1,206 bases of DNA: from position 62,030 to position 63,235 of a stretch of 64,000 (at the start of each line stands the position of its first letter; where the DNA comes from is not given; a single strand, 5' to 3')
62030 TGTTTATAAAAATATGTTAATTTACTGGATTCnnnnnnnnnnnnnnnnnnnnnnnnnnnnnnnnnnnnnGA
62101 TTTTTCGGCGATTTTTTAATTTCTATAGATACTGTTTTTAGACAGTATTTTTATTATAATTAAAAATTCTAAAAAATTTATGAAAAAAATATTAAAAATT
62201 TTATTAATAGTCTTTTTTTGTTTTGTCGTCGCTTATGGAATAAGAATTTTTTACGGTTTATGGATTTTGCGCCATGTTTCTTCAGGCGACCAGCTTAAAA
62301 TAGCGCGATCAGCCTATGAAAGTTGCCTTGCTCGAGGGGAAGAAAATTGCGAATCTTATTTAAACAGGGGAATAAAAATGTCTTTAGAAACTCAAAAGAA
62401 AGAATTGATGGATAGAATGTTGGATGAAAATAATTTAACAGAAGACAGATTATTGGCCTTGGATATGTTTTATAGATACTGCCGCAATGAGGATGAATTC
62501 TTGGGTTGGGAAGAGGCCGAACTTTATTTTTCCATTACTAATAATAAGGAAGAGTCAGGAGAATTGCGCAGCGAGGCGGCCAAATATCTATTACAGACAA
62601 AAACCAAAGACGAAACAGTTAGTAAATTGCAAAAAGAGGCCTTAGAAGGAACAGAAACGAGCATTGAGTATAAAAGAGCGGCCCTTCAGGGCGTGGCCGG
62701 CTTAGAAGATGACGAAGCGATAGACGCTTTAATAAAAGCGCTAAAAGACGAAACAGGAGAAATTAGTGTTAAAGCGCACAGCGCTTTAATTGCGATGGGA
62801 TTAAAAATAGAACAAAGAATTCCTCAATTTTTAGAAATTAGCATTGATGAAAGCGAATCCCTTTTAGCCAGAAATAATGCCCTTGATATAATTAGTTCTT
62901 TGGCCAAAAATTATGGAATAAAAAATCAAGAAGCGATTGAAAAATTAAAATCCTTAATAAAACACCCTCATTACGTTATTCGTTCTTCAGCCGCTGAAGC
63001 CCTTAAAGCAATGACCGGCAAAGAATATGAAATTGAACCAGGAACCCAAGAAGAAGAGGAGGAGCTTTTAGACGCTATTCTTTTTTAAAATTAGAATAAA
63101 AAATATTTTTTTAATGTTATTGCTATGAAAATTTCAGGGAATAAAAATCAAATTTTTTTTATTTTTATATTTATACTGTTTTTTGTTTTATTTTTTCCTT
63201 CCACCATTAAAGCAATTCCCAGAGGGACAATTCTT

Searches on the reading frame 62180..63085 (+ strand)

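Call 24: search_protein_families(library=pfam, proteins=[window:62180-63085:+], max_evalue=0.00001)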
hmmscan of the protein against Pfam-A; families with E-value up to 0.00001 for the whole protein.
window:62180-63085:+ (302 aa): 2 families
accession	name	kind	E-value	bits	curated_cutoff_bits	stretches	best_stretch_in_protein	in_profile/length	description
PF13646.12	HEAT_2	-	5.7e-12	46.2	27.7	0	159-228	11-78/88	HEAT repeats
PF03130.22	HEAT_PBS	-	5.2e-06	26.9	20.9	0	166-190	3-27/27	PBS lyase HEAT-like repeat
